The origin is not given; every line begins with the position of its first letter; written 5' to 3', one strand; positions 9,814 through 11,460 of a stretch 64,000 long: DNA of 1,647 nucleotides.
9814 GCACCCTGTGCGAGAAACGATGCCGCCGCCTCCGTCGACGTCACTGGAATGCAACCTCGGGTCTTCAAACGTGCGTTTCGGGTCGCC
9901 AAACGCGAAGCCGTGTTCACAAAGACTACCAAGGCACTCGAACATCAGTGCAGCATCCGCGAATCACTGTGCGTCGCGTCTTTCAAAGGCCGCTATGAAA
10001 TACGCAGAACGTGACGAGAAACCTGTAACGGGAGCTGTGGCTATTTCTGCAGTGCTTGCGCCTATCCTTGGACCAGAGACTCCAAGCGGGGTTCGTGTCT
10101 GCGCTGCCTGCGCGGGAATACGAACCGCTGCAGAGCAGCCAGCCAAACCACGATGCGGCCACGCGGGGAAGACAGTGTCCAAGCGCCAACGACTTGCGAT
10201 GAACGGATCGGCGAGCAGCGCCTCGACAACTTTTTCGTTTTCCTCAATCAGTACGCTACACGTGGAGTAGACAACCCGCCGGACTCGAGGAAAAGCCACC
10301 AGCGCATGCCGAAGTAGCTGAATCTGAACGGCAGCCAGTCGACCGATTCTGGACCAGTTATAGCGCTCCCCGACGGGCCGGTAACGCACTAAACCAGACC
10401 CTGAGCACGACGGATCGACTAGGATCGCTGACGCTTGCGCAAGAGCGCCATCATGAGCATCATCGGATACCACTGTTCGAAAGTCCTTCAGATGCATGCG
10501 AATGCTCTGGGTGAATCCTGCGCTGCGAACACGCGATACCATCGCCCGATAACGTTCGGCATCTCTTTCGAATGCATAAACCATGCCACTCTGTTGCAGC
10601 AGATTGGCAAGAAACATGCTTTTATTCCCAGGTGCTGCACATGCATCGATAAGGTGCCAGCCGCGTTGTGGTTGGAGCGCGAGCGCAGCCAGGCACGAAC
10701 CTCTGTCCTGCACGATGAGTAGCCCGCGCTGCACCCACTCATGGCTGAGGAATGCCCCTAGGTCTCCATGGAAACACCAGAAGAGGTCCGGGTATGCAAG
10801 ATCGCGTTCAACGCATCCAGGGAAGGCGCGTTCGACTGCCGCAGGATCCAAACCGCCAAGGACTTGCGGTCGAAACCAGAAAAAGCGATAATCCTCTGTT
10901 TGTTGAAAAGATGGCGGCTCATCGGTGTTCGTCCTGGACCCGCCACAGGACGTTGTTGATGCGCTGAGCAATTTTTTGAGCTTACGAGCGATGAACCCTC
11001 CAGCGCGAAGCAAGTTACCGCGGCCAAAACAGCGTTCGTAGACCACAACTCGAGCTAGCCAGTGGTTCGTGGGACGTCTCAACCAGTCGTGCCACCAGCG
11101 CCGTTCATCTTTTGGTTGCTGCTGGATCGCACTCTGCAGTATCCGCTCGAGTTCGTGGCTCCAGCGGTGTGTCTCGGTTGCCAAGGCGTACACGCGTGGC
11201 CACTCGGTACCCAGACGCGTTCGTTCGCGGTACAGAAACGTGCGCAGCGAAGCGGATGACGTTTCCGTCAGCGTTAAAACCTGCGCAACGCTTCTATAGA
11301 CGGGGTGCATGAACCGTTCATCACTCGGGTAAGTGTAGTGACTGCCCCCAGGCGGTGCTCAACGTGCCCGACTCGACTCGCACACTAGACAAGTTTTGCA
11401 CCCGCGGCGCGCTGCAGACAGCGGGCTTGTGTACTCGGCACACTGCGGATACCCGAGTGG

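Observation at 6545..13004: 6.5 kb palindromic structure: near-identical 1.4 kb inverted repeats bracketing an m5C RNA methyltransferase gene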

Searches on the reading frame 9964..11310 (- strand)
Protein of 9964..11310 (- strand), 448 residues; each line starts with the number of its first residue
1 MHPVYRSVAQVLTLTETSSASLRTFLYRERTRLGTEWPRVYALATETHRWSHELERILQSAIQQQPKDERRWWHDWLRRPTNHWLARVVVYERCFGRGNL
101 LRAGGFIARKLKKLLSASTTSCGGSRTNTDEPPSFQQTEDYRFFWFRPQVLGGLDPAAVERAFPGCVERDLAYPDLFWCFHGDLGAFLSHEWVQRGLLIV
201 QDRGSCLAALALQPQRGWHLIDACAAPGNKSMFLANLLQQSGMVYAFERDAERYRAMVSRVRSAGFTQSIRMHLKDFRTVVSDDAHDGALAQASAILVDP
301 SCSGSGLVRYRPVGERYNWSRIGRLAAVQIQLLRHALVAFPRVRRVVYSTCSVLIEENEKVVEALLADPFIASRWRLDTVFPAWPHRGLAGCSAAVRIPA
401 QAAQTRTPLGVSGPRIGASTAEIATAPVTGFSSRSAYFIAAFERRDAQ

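Call 6: search_protein_families(library=pfam, proteins=[window:9964-11310:-])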
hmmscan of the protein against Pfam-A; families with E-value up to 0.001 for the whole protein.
window:9964-11310:- (448 aa): 2 families
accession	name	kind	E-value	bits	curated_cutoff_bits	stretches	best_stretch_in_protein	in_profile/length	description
PF01189.24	Methyltr_RsmB-F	-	1.6e-24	87.1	27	1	210-368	2-156/199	16S rRNA methyltransferase RsmB/F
PF21153.3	NSUN5_N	-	0.0004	21.4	27.8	0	39-109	2-59/88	NOL1/NOP2/Sun domain family member 5, N-terminal domain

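Call 9: find_homologous_proteins(query=window:9964-11310:-)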
Query window:9964-11310:- (448 aa): 1813 proteins with E <= 0.001 among 8000 candidates; the best 120 are listed.
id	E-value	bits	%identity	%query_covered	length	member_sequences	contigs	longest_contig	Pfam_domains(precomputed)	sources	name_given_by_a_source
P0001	0.0e+0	1024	100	100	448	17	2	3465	PF01189.24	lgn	-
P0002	5.1e-142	492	53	99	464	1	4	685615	PF01189.24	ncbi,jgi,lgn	jgi:16S rRNA C967 or C1407 C5-methylase (RsmB/RsmF family)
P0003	4.7e-138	479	51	99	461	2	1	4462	PF01189.24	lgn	-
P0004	1.2e-117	412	50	99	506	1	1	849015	PF01189.24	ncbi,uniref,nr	ncbi:putative 28S rRNA (cytosine-C(5))-methyltransferase [Cyanidiococcus yangmingshanensis]|uniref:P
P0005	3.8e-74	268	39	99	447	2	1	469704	PF01189.24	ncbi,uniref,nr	ncbi:hypothetical protein CDCA_CDCA10G2949 [Cyanidium caldarium]|uniref:SAM-dependent MTase RsmB/NOP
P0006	4.0e-74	268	39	99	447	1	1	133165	PF01189.24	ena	-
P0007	1.8e-43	167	34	86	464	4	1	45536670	PF21148.4,PF01189.24,PF21153.4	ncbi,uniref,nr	ncbi:28S rRNA (cytosine-C(5))-methyltransferase [Ornithorhynchus anatinus]|uniref:28S rRNA (cytosine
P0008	3.1e-43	166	46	46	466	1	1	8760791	PF21148.4,PF01189.24,PF21153.4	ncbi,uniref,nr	ncbi:probable 28S rRNA (cytosine-C(5))-methyltransferase [Coturnix japonica]|uniref:28S rRNA (cytosi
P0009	6.1e-43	165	35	86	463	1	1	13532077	PF21148.4,PF01189.24,PF21153.4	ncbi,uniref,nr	ncbi:28S rRNA (cytosine-C(5))-methyltransferase [Tyto alba]|uniref:28S rRNA (cytosine-C(5))-methyltr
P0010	6.2e-43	165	45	46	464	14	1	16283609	PF21148.4,PF01189.24,PF21153.4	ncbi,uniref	ncbi:28S rRNA (cytosine-C(5))-methyltransferase [Dromaius novaehollandiae]|uniref:28S rRNA (cytosine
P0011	1.1e-42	165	34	88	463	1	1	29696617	PF21148.4,PF01189.24,PF21153.4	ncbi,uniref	ncbi:28S rRNA (cytosine-C(5))-methyltransferase [Pelecanus crispus]|uniref:28S rRNA (cytosine-C(5))-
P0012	1.6e-42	164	34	88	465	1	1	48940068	PF21148.4,PF01189.24,PF21153.4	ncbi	ncbi:28S rRNA (cytosine-C(5))-methyltransferase [Morphnus guianensis]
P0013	1.9e-42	164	33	88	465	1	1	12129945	PF21148.4,PF01189.24,PF21153.4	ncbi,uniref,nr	ncbi:28S rRNA (cytosine-C(5))-methyltransferase [Apus apus]|uniref:28S rRNA (cytosine-C(5))-methyltr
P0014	2.6e-42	163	35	87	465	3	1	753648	PF21148.4,PF01189.24,PF21153.4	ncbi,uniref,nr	ncbi:PREDICTED: probable 28S rRNA (cytosine-C(5))-methyltransferase isoform X2 [Calidris pugnax]|uni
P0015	4.2e-42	163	47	45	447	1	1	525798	PF21148.4,PF01189.24,PF21153.4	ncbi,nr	ncbi:NSUN5 methyltransferase, partial [Rhagologus leucostigma]|nr:NSUN5 methyltransferase [Rhagologu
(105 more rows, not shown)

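Call 10: find_encoding_contigs(protein=P0001, flank=10000, max_places=10)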
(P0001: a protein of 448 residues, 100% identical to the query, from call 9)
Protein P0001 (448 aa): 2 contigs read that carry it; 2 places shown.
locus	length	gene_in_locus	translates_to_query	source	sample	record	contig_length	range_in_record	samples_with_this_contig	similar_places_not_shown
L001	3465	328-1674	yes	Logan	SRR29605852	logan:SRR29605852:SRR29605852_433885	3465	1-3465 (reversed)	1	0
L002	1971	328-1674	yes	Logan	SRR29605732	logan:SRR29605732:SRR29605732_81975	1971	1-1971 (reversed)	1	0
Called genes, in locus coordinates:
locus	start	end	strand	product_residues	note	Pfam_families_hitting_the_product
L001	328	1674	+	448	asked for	PF01189:Methyltr_RsmB-F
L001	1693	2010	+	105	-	-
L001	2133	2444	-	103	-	-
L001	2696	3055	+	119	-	-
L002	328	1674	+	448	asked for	PF01189:Methyltr_RsmB-F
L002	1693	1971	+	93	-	?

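Call 11: list_cluster_members(proteins=[P0001, P0002, P0003])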
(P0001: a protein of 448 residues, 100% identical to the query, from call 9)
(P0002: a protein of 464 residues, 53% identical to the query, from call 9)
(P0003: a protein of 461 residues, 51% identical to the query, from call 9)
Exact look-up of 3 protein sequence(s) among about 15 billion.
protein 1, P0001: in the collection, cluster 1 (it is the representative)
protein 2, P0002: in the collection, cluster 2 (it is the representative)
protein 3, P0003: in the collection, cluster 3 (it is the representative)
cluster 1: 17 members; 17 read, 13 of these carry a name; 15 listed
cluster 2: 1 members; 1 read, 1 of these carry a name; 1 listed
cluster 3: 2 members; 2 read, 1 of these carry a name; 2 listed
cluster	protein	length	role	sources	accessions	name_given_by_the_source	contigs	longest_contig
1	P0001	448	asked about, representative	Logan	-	-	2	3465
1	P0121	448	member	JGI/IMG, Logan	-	hypothetical protein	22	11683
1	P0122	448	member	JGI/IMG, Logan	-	hypothetical protein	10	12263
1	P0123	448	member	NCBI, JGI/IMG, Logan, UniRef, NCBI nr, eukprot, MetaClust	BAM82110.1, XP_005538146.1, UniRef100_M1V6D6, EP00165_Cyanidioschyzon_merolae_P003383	probable tRNA/rRNA cytosine-C5-methylase NOL1 [Cyanidioschyzon merolae strain 10D] | hypothetical protein | Probable tRNA/rRNA cytosine-C5-methylase NOL1 n=1 Tax=Cyanidioschyzon merolae (strain ...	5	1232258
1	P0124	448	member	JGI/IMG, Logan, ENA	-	hypothetical protein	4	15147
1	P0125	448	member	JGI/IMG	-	hypothetical protein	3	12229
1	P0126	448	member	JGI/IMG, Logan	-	hypothetical protein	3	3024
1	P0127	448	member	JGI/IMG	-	hypothetical protein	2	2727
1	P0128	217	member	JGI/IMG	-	putative methyltransferase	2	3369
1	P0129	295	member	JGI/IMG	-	putative methyltransferase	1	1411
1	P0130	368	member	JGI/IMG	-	hypothetical protein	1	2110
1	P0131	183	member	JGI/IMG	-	hypothetical protein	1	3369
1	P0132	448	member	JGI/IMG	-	hypothetical protein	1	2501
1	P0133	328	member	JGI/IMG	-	16S rRNA C967 or C1407 C5-methylase (RsmB/RsmF family)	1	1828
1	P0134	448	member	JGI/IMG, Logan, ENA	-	-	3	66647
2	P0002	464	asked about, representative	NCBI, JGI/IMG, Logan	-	16S rRNA C967 or C1407 C5-methylase (RsmB/RsmF family)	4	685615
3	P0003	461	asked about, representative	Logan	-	-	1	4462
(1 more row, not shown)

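Call 12: find_encoding_contigs(protein=P0123, flank=10000, max_places=6)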
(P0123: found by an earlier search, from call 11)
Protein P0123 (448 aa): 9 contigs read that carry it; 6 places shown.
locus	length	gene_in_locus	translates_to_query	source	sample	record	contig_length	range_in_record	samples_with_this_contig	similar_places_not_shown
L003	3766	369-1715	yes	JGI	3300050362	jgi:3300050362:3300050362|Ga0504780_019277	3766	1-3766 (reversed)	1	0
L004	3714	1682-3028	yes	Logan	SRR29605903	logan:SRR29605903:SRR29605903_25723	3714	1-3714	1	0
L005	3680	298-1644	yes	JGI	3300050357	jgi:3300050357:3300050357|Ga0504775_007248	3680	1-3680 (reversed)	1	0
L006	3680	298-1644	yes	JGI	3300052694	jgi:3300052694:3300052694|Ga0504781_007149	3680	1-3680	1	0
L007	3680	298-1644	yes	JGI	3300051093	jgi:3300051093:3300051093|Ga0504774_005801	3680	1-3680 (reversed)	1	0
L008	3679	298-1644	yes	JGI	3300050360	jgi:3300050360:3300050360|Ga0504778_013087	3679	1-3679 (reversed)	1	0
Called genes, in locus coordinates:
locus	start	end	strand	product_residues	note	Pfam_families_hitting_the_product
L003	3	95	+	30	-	?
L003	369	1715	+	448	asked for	PF01189:Methyltr_RsmB-F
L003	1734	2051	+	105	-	-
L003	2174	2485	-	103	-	-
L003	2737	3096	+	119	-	-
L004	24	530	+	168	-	-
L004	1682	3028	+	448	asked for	PF01189:Methyltr_RsmB-F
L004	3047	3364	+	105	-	-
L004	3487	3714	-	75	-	?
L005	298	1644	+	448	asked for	PF01189:Methyltr_RsmB-F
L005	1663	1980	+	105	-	-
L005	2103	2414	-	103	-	-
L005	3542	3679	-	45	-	?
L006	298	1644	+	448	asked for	PF01189:Methyltr_RsmB-F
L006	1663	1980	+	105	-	-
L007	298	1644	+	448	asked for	PF01189:Methyltr_RsmB-F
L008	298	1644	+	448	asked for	PF01189:Methyltr_RsmB-F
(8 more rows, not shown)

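Call 13: find_encoding_contigs(protein=P0134, flank=10000, max_places=6)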
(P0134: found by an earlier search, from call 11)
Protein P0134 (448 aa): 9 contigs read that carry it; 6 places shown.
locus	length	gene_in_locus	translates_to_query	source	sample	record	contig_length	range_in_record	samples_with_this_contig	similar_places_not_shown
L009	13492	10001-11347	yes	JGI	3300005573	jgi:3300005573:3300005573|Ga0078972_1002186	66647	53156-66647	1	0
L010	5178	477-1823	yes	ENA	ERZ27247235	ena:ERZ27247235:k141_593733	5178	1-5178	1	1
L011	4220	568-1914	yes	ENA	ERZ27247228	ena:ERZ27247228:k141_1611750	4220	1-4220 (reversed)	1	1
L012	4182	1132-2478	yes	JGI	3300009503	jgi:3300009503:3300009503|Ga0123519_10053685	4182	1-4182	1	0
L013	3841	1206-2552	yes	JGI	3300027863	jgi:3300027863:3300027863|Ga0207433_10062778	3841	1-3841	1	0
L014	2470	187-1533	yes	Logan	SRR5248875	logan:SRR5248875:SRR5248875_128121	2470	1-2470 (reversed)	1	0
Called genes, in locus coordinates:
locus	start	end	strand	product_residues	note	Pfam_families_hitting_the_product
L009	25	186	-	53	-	-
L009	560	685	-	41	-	-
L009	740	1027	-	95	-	-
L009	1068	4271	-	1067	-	PF00675:Peptidase_M16 (weak), PF05193:Peptidase_M16_C, PF08367:M16C_assoc, PF22516:PreP_C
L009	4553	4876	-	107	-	-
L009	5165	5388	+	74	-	-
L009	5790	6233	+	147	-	-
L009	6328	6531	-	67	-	-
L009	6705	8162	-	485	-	PF23383:Beta-prop_IFT140_1st, PF24807:WD40_CDC20-Fz, PF25173:Beta-prop_WDR3_1st, PF25174:Beta-prop_THOC3, PF23381:Beta-prop_IFT122_1st, PF24814:WD40_Prp19, PF24817:WD40_WDHD1_1st, PF25172:Beta-prop_WDR3_2nd, +51 more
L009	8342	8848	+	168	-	-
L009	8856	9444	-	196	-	-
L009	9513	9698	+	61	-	-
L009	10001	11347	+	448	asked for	PF01189:Methyltr_RsmB-F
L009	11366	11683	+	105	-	-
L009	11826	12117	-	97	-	-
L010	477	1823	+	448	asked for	PF01189:Methyltr_RsmB-F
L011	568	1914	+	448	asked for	PF01189:Methyltr_RsmB-F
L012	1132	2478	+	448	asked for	PF01189:Methyltr_RsmB-F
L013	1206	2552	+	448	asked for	PF01189:Methyltr_RsmB-F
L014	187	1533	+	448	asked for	PF01189:Methyltr_RsmB-F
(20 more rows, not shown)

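Call 16: find_encoding_contigs(protein=P0002, flank=10000, max_places=4)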
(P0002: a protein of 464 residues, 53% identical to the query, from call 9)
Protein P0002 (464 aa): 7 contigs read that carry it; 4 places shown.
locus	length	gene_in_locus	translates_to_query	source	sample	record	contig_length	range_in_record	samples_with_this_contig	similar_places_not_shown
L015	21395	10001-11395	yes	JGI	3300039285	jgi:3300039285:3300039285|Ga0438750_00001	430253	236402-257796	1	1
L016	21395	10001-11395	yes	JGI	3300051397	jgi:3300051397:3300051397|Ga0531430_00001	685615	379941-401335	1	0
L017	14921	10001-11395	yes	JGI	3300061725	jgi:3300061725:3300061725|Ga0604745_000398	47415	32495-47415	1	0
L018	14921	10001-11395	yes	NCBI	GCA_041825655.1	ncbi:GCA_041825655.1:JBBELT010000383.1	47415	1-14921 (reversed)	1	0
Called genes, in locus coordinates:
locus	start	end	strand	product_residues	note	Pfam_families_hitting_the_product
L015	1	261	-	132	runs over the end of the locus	-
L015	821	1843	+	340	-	PF05118:Asp_Arg_Hydrox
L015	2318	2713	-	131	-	-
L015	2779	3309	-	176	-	-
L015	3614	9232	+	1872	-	PF00385:Chromo, PF00176:SNF2-rel_dom, PF04851:ResIII, PF11496:HDA2-3, PF00271:Helicase_C, PF23078:HTH_CHD6-9, PF05964:FYRN, PF05965:FYRC, +1 more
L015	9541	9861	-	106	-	-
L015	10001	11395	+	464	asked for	PF01189:Methyltr_RsmB-F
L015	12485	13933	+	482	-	PF23383:Beta-prop_IFT140_1st, PF24796:WDR55, PF24807:WD40_CDC20-Fz, PF25173:Beta-prop_WDR3_1st, PF25174:Beta-prop_THOC3, PF24814:WD40_Prp19, PF23381:Beta-prop_IFT122_1st, PF25172:Beta-prop_WDR3_2nd, +56 more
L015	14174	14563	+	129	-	-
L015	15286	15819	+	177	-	-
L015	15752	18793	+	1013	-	PF00675:Peptidase_M16, PF05193:Peptidase_M16_C, PF08367:M16C_assoc, PF22516:PreP_C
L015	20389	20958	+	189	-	-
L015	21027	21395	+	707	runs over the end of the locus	PF02518:HATPase_c (weak), PF13589:HATPase_c_3, PF00183:HSP90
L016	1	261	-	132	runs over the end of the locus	-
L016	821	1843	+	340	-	PF05118:Asp_Arg_Hydrox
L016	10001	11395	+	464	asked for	PF01189:Methyltr_RsmB-F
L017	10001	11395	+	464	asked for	PF01189:Methyltr_RsmB-F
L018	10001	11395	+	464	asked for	PF01189:Methyltr_RsmB-F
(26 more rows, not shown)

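Call 17: find_encoding_contigs(protein=P0004, flank=10000, max_places=4)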
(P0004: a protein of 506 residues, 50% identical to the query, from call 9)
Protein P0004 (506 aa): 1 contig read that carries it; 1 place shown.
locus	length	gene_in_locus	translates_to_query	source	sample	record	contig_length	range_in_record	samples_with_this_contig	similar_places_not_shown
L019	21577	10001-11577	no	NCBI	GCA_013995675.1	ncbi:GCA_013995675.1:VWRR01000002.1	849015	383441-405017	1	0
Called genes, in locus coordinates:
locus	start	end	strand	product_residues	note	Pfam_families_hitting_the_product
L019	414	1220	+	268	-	PF05118:Asp_Arg_Hydrox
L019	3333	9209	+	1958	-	PF00385:Chromo, PF00176:SNF2-rel_dom, PF04851:ResIII, PF11496:HDA2-3, PF00271:Helicase_C, PF23078:HTH_CHD6-9, PF05964:FYRN, PF05965:FYRC, +1 more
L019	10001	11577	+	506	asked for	PF01189:Methyltr_RsmB-F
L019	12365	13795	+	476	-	PF24796:WDR55, PF24807:WD40_CDC20-Fz, PF25173:Beta-prop_WDR3_1st, PF25174:Beta-prop_THOC3, PF23383:Beta-prop_IFT140_1st, PF24814:WD40_Prp19, PF23381:Beta-prop_IFT122_1st, PF25172:Beta-prop_WDR3_2nd, +60 more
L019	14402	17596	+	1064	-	PF00675:Peptidase_M16 (weak), PF05193:Peptidase_M16_C, PF08367:M16C_assoc, PF22516:PreP_C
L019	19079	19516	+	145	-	PF13589:HATPase_c_3 (weak), PF02518:HATPase_c (weak)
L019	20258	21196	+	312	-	PF00183:HSP90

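Call 21: find_encoding_contigs(protein=P0005, flank=10000, max_places=3)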
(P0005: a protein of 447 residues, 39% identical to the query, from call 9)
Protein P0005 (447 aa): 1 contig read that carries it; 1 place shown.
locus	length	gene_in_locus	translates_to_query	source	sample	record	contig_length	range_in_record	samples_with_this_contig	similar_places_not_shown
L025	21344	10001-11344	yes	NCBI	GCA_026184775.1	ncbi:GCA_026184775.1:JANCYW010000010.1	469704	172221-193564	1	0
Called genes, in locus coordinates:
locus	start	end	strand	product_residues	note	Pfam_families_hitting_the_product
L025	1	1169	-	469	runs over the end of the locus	PF04539:Sigma70_r3 (faint), PF04542:Sigma70_r2, PF04545:Sigma70_r4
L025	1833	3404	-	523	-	PF00307:CH, PF00036:EF-hand_1 (weak), PF13405:EF-hand_6 (faint)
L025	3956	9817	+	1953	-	PF00385:Chromo, PF00176:SNF2-rel_dom, PF04851:ResIII, PF11496:HDA2-3, PF00271:Helicase_C, PF23078:HTH_CHD6-9, PF05964:FYRN, PF05965:FYRC, +2 more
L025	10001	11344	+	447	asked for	PF01189:Methyltr_RsmB-F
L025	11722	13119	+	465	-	PF23383:Beta-prop_IFT140_1st, PF24807:WD40_CDC20-Fz, PF25173:Beta-prop_WDR3_1st, PF25174:Beta-prop_THOC3, PF23381:Beta-prop_IFT122_1st, PF24817:WD40_WDHD1_1st, PF25175:Beta-prop_WDR5, PF25460:Beta-prop_Aladin, +54 more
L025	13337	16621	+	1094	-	PF00675:Peptidase_M16, PF05193:Peptidase_M16_C, PF08367:M16C_assoc, PF22516:PreP_C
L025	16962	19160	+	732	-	PF02518:HATPase_c (weak), PF13589:HATPase_c_3, PF00183:HSP90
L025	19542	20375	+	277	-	PF10584:Proteasome_A_N, PF00227:Proteasome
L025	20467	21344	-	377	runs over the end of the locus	PF03547:Mem_trans (weak), PF01758:SBF (weak)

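Call 27: find_encoding_contigs(protein=P0124, flank=10000, max_places=10)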
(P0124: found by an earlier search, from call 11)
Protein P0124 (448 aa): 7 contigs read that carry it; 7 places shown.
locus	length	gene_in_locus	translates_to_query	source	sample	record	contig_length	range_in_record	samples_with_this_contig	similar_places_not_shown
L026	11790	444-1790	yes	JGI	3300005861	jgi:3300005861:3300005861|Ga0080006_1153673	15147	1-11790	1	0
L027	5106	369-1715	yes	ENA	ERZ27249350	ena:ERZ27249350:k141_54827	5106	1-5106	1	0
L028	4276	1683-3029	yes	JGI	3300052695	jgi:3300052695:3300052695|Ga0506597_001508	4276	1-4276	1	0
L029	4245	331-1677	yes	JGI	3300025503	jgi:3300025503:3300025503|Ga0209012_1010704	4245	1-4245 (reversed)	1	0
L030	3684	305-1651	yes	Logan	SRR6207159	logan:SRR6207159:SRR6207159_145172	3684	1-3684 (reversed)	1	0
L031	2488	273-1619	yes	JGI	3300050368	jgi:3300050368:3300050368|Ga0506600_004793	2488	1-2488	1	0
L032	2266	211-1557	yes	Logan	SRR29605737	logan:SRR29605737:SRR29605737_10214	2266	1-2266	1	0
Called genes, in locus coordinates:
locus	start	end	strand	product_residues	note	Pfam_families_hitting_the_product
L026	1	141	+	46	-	?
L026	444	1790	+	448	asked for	PF01189:Methyltr_RsmB-F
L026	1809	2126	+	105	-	-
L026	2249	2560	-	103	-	-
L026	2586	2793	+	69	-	-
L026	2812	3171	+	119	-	-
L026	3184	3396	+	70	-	-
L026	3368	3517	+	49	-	-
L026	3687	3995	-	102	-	-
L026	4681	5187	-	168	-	-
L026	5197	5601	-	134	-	-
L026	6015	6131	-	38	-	-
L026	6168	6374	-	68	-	-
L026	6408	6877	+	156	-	-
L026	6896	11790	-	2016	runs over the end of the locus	-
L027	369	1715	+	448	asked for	PF01189:Methyltr_RsmB-F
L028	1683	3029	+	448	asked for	PF01189:Methyltr_RsmB-F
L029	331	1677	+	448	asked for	PF01189:Methyltr_RsmB-F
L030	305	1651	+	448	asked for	PF01189:Methyltr_RsmB-F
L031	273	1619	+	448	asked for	PF01189:Methyltr_RsmB-F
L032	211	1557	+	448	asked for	PF01189:Methyltr_RsmB-F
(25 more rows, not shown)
